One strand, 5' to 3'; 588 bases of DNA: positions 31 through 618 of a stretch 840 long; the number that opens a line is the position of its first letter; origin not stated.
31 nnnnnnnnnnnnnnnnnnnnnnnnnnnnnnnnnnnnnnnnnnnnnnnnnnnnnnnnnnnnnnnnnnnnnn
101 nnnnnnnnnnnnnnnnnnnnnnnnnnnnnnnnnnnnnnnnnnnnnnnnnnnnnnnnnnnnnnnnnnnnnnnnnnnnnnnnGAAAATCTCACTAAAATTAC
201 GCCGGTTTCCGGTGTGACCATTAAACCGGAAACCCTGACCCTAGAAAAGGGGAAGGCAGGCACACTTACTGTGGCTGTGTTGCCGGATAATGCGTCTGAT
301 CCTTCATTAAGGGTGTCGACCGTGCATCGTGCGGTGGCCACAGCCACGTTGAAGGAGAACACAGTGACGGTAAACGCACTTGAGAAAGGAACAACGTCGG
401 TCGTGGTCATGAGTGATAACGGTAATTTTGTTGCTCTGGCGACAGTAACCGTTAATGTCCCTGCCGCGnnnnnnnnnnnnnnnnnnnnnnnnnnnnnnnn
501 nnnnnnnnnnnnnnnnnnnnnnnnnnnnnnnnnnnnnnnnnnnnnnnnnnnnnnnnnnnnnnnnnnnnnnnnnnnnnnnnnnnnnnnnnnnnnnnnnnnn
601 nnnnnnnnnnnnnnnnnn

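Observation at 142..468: Major tail protein carries a C-terminal Ig-like domain that appears divergent from lambda's (module mosaicism)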

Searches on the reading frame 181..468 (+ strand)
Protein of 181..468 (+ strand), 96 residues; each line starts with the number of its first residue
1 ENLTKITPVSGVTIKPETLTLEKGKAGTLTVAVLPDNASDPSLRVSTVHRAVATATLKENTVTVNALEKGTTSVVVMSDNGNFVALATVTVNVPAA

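Call 18: search_dna_similar(query=window:181-468:+, collection=phages, mode=protein, max_rows=60, rows=spread)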
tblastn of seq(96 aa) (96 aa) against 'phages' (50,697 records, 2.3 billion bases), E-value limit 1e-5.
Records with a match: 175; places in all: 175; records where one place covers at least 80% of the query: 172.
Best place of each record, by identity: >=99% 5; <60% 170.
By first word of the organism name: Escherichia 106; Enterobacteria 19; Klebsiella 19; Stx1a-converting 10; Stx2a-converting 7; Enterococcus 3; Phage 2; Bacteriophage 2; Lambdavirus 2; Enterobacter 1; and 4 more.
By host as written in the record: - 61; Escherichia coli 42; Escherichia coli ECOR13 12; Escherichia coli C 9; Escherichia coli str. K-12 substr. MG1655 9; Klebsiella pneumoniae 8; Salmonella typhimurium LT2 3; Klebsiella pneumoniae Kpn13 2; and 25 more.
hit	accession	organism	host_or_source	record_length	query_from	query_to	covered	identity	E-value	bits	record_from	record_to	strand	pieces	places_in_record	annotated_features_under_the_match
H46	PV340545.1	Escherichia phage PhiR5_1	Escherichia coli C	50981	1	96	100%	100.0%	4e-54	185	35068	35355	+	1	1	major tail protein V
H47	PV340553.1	Escherichia phage PhiR12_4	Escherichia coli C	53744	1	96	100%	100.0%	6e-54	184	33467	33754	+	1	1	major tail protein V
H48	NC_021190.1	Enterobacteria phage phi80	Escherichia coli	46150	8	91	88%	47.6%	2e-13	69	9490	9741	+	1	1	major tail protein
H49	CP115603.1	Enterobacter phage MStein-2023a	Enterobacter sp. E12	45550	8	94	91%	44.8%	8e-12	65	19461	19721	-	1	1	record has no annotation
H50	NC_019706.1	Enterobacteria phage mEp043 c-1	Escherichia coli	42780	8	91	88%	46.4%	1e-11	64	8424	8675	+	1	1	major tail protein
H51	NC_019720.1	Enterobacteria phage mEp213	Escherichia coli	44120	8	91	88%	46.4%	1e-11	64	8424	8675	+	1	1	major tail protein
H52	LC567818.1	Stx2a-converting phage Stx2_14040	-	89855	1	96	100%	40.6%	5e-14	71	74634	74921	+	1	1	phage major tail protein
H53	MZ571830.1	Klebsiella phage vB_KpnS-VAC51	Klebsiella pneumoniae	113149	9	94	90%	44.3%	1e-7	53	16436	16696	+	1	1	major tail protein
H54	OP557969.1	Escherichia phage ph0011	Escherichia coli CEFAR CCCD-E003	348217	3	94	96%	41.3%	5e-8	54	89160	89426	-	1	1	hypothetical protein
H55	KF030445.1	Escherichia phage 1720a-02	Escherichia coli strain O174:H21 ...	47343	1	91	95%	40.7%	1e-13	70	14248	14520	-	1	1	putative tail component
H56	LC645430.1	Stx1a-converting phage Stx1_131719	-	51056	1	91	95%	40.7%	7e-13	68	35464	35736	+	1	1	none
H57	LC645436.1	Stx1a-converting phage Stx1_EH2197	-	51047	1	91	95%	40.7%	7e-13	68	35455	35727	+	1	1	none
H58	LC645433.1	Stx1a-converting phage Stx1_1380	-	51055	1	91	95%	40.7%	7e-13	68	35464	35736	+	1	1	none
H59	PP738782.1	Klebsiella phage vB_KpnS_Boggle_ER46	Klebsiella pneumoniae JHCK1 (BEI ...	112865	9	96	92%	41.1%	3e-6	49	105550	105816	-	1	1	structural protein with Ig domain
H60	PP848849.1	Klebsiella phage vB_Kpn24-P3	Klebsiella pneumoniae Kpn24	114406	9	94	90%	42.0%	6e-7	51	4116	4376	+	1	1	structural protein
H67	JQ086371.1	Enterobacteria phage HK225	Escherichia coli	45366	9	92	88%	41.7%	6e-10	59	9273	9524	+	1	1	major tail protein V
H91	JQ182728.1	Enterobacteria phage mEp460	Escherichia coli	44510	1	86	90%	36.0%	6e-6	48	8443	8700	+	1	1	major tail protein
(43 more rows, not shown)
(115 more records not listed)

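Call 27: find_homologous_proteins(query=window:181-468:+, max_evalue=0.00001)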
Query seq(96 aa) (96 aa): 3 proteins with E <= 0.00001 among 96 candidates.
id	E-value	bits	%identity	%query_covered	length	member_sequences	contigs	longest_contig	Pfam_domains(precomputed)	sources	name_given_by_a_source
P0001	3.5e-48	179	98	100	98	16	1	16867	PF02368.25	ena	-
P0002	3.2e-30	121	100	69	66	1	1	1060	PF02368.25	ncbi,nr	ncbi:TPA: phage tail protein, partial [Escherichia coli]|nr:phage tail protein [Escherichia coli]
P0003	2.2e-29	119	100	67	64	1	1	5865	-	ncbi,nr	ncbi:pilus assembly protein N-terminal domain-containing protein, partial [Escherichia coli]|nr:pilu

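Call 36: search_protein_representatives(protein=window:181-468:+)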
Query: 96 residues. Proteins with E-value up to 0.001 (for the whole library): 5532; up to 1e-10: 1422; up to 1e-30: 93. The best 150 are listed.
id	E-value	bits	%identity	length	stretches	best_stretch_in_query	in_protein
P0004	1.1e-93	321.7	34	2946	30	4-96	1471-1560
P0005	2.3e-72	253.8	31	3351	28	6-93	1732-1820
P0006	8.3e-72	252.0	37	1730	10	7-94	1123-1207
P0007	1.3e-63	226.0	32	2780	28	9-95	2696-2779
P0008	4.9e-62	220.9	31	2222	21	6-91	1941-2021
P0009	1.7e-58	209.7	32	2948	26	6-93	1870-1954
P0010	1.4e-54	197.2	32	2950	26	5-92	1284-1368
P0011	2.1e-53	193.5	29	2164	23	11-93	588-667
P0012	3.7e-51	186.3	31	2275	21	5-91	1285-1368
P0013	1.0e-49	181.7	35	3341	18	8-95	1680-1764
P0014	1.6e-49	181.1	34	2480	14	5-92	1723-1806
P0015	2.3e-49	180.6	33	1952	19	5-89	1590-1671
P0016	1.0e-48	178.6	29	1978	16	7-92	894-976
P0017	1.6e-48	177.9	32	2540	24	6-84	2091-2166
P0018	1.3e-47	175.1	32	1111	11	4-94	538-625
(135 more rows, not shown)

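Call 37: get_annotated_region(hit=H48, flank=1200)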
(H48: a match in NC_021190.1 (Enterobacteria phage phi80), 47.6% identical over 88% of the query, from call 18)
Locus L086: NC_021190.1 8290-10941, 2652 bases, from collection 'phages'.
description: Enterobacteria phage phi80, complete genome.
organism: Enterobacteria phage phi80 (NCBI taxid 10713)
taxonomy: Viruses; Duplodnaviria; Heunggongvirae; Uroviricota; Caudoviricetes
host: Escherichia coli; source: -; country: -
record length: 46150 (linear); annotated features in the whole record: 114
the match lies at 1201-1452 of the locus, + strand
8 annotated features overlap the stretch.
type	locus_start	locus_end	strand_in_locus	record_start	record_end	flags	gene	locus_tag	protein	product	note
CDS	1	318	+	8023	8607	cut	-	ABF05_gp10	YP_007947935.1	tail protein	similar to lambda Z, N15 gp11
CDS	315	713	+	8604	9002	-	-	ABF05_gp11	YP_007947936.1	tail terminator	similar to lambda U, N15 gp12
CDS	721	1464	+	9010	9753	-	-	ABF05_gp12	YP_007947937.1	major tail protein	similar to lambda V, N15 gp13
CDS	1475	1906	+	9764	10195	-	-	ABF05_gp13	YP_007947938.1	minor tail protein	similar to lambda G, N15 gp14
CDS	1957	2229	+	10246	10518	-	-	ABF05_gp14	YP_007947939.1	minor tail protein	similar to lambda T, N15 gp15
repeat_region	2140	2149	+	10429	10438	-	-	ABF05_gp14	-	-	IR2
repeat_region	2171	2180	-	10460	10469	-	-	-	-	-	IR2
CDS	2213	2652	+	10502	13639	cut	-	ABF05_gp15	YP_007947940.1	tail length tape measure protein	similar to lambda H, N15 gp16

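Call 38: get_annotated_region(hit=H52, flank=1200)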
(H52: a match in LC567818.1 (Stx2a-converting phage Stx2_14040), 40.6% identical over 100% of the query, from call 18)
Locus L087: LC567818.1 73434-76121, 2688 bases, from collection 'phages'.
description: Stx2a-converting phage Stx2_14040 DNA, complete genome.
organism: Stx2a-converting phage Stx2_14040 (NCBI taxid 2751371)
taxonomy: Viruses; Duplodnaviria; Heunggongvirae; Uroviricota; Caudoviricetes
host: -; source: -; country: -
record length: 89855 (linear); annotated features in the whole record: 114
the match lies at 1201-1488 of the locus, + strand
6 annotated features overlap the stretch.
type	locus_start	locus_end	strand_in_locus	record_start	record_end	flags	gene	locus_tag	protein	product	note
CDS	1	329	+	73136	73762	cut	-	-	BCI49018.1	phage minor tail protein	Stx2a14040_0870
CDS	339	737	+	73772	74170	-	-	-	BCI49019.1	phage minor tail protein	Stx2a14040_0880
CDS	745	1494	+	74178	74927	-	-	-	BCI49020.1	phage major tail protein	Stx2a14040_0890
CDS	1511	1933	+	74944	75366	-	-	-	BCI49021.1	phage minor tail protein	Stx2a14040_0900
CDS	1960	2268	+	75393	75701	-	-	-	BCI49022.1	phage minor tail protein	Stx2a14040_0910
CDS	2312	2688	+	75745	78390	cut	-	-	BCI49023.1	phage tail length tape measure protein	Stx2a14040_0920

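Call 39: get_annotated_region(hit=H67, flank=1200)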
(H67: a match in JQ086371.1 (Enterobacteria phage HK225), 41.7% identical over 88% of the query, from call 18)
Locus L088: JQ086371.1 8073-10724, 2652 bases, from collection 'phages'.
description: Enterobacteria phage HK225, complete genome.
organism: Enterobacteria phage HK225 (NCBI taxid 1147144)
taxonomy: Viruses; Duplodnaviria; Heunggongvirae; Uroviricota; Caudoviricetes
host: Escherichia coli; source: -; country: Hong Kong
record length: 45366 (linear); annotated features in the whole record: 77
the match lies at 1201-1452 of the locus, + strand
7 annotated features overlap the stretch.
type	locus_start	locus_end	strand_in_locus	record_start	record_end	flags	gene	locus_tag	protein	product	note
CDS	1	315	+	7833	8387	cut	-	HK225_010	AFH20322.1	minor tail protein Z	similar to NP_046906 gp11 [Enterobacteria phage N15]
CDS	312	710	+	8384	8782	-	-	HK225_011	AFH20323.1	minor tail protein U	similar to NP_046907 gp12 [Enterobacteria phage N15]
CDS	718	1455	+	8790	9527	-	-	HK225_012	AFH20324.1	major tail protein V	similar to NP_046908 gp13 [Enterobacteria phage N15]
stem_loop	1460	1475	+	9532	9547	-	-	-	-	-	-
CDS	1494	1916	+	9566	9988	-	-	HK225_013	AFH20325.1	minor tail protein G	similar to NP_046909 gp14 [Enterobacteria phage N15]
CDS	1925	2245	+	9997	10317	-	-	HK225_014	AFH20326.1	tail assembly protein GT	similar to NP_046910 downstream half of translational frameshift product [Enterobacteria phage N15]; probably forms ...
CDS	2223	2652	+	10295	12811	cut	-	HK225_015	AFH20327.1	tail length tape measure protein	similar to NP_046911 gp16 [Enterobacteria phage N15]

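Call 40: get_annotated_region(hit=H49, flank=1200)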
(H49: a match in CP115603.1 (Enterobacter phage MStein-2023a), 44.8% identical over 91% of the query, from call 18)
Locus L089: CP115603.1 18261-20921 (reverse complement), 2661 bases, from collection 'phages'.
description: Enterobacter phage MStein-2023a, complete sequence.
organism: Enterobacter phage MStein-2023a (NCBI taxid 3019178)
taxonomy: Viruses; Duplodnaviria; Heunggongvirae; Uroviricota; Caudoviricetes; Ravinvirus
host: Enterobacter sp. E12; source: food; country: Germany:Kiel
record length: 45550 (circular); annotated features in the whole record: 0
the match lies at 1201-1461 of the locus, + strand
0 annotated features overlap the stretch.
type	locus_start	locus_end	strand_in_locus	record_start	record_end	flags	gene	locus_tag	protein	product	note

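Call 41: get_annotated_region(hit=H55, flank=1200)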
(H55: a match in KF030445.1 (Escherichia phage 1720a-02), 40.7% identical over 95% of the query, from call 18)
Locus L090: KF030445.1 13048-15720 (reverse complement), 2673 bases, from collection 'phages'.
description: Escherichia phage 1720a-02, complete genome.
organism: Escherichia phage 1720a-02 (NCBI taxid 1115653)
taxonomy: Viruses; Duplodnaviria; Heunggongvirae; Uroviricota; Caudoviricetes
host: Escherichia coli strain O174:H21 isolate 1720a; source: -; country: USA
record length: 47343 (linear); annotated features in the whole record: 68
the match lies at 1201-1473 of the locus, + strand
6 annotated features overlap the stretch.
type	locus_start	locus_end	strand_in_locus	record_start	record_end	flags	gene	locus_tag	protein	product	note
CDS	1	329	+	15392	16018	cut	-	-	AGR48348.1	minor tail protein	-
CDS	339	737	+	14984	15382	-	-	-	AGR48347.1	minor tail protein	-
CDS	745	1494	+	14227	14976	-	-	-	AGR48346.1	putative tail component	-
CDS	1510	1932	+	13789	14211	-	-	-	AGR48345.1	minor tail protein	-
CDS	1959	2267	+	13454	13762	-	-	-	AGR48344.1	minor tail protein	-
CDS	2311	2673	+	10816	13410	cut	-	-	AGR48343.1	tail length tape-measure protein 1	-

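Call 42: get_annotated_region(hit=H91, flank=1200)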
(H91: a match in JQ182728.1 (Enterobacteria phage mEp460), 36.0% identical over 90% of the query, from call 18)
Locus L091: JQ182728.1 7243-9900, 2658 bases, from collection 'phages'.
description: Enterobacteria phage mEp460, complete genome.
organism: Enterobacteria phage mEp460 (NCBI taxid 1147152)
taxonomy: Viruses; Duplodnaviria; Heunggongvirae; Uroviricota; Caudoviricetes
host: Escherichia coli; source: -; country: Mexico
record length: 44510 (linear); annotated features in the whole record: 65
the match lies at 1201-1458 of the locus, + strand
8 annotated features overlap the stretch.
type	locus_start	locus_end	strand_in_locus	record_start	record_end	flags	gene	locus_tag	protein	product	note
CDS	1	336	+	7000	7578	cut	-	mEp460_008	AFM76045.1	minor tail protein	similar to YP_001272521 putative tail component [Phage cdtI]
CDS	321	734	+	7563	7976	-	-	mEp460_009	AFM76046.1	minor tail protein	similar to YP_001272522 putative tail component [Phage cdtI]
CDS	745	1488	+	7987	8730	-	-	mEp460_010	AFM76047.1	major tail protein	similar to YP_001272523 putative major tail subunit [Phage cdtI]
regulatory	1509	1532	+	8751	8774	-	-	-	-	terminator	rho-independent terminator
CDS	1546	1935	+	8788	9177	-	-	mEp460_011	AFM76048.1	minor tail protein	similar to YP_001272524 putative tail component [Phage cdtI]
CDS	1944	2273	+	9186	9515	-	-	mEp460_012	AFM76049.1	tail assembly protein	similar to YP_001272525.1 putative minor tail protein [Phage cdtI]; Phage_tail_T [pfam06223], minor tail protein; ...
regulatory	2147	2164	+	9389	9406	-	-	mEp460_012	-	terminator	rho-independent terminator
CDS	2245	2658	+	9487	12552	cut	-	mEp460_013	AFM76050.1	tail length tape measure protein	similar to YP_001272526.1 putative tail protein [Phage cdtI]; tape_meas_lam_C [TIGR01541], phage tail tape measure ...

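Call 57: predict_structure(alignment_id=A1)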
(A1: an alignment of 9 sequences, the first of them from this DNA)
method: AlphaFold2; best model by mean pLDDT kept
length: 96 residues; sequences in the alignment: 9
mean_pLDDT: 84.1   pTM: 0.69
mean pLDDT of the five models: 84.1, 83.8, 81.9, 81.7, 80.9
residues with pLDDT >= 90: 43; 70-90: 42; 50-70: 7; < 50: 4
segments of 3 or more residues with pLDDT < 50: 1-3
pLDDT, mean of each block of 10 residues (from residue 1): 63 89 91 78 85 89 92 88 88 76
secondary structure, 60 per line:
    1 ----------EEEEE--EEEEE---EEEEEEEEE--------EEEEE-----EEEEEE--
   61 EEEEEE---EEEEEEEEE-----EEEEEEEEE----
elements in order: E11-15 E18-22 E26-34 E43-47 E53-58 E61-66 E70-78 E84-92

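Call 60: fold_search(model_id=the predicted structure, library=pdb)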
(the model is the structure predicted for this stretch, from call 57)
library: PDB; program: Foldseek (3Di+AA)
matches with E <= 10: 1882; with E <= 0.001: 40
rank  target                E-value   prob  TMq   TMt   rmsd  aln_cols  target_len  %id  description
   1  7quz_AAA              1.8e-08  1.00  0.77  0.41   2.3        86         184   35  Crystal structure of the SeMet octameric C-terminal Big_2-CBM56 domains from Paenibacillus illinoisensis (Bacillus c (released 2023-02-01)
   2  7t4f_A                3.3e-08  1.00  0.89  0.36   1.4        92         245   34  Structure of bacteriophage lambda tube protein V in C3 (released 2023-06-14)
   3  7quz_DDD              1.5e-07  1.00  0.80  0.43   2.7        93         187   34  Crystal structure of the SeMet octameric C-terminal Big_2-CBM56 domains from Paenibacillus illinoisensis (Bacillus c (released 2023-02-01)
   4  7quz_BBB              3.5e-07  1.00  0.77  0.41   2.2        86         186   35  Crystal structure of the SeMet octameric C-terminal Big_2-CBM56 domains from Paenibacillus illinoisensis (Bacillus c (released 2023-02-01)
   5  2l04_MODEL_1_A        5.2e-07  1.00  0.79  0.83   2.6        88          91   34  The Solution Structure of the C-terminal Ig-like Domain of the Bacteriophage Lambda Tail Tube Protein (released 2010-09-22)
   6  7r3t_B                9.0e-07  1.00  0.76  0.41   2.4        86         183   35  Crystal structure of the Dimeric C-terminal Big_2-CBM56 domains from Paenibacillus illinoisensis (Bacillus circulans I (released 2023-02-22)
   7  8iyd_A                9.5e-06  1.00  0.82  0.34   2.1        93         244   33  Tail cap of phage lambda tail (released 2023-10-18)
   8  6p3e_A                1.0e-05  1.00  0.70  0.30   9.0        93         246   35  Mobile loops and electrostatic interactions maintain the flexible lambda tail tube (released 2019-11-27)
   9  8iyk_D                1.1e-05  1.00  0.83  0.35   1.8        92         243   35  Tail tip conformation 1 of phage lambda tail (released 2023-10-18)
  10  9e99_J                4.0e-05  1.00  0.71  0.27   2.8        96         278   26  Cryo-EM reconstruction of Escherichia phage N4 capsid (released 2025-02-19)
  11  4uj7                  7.3e-05  1.00  0.76  0.37   2.2        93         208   20  Structure of the S-layer protein SbsC, domains 5-6 (released 2016-04-27)
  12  9e99_K                9.1e-05  1.00  0.71  0.27   2.6        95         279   26  Cryo-EM reconstruction of Escherichia phage N4 capsid (released 2025-02-19)
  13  2ncm_MODEL_1_A        1.2e-04  1.00  0.47  0.46   4.5        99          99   15  NEURAL CELL ADHESION MOLECULE, NMR, 20 STRUCTURES (released 1997-03-12)
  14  4uid_B                1.3e-04  1.00  0.72  0.41   2.8        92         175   21  Crystal structure of the S-layer protein SbsC domains 4 and 5 (released 2016-04-13)
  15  1epf_B                1.5e-04  1.00  0.49  0.29   4.5        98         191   17  CRYSTAL STRUCTURE OF THE TWO N-TERMINAL IMMUNOGLOBULIN DOMAINS OF THE NEURAL CELL ADHESION MOLECULE (NCAM) (released 2000-10-09)
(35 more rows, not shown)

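Call 70: find_related_loci(query=window:184-468:+, collection=viral_contigs, flank=1500)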
Query seq(95 aa) (95 aa) in viral_contigs; peptide patterns used: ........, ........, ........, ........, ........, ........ (x = any residue, [..] = any of these).
56 stretches matched a pattern; 7 encode a relative of the query (tblastn E <= 1e-3); 7 distinct loci.
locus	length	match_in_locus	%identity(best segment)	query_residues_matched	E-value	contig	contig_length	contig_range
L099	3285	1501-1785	100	1-95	5e-58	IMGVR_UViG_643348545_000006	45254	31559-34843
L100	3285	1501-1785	100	1-95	3e-58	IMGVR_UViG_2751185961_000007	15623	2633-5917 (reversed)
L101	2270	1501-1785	100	1-95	2e-58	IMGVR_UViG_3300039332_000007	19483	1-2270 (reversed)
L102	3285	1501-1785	100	1-95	3e-58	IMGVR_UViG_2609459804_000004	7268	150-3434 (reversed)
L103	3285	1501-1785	100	1-95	7e-58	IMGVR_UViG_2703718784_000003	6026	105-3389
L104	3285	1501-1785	100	1-95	5e-58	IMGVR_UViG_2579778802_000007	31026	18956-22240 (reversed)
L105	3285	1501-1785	99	1-95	3e-57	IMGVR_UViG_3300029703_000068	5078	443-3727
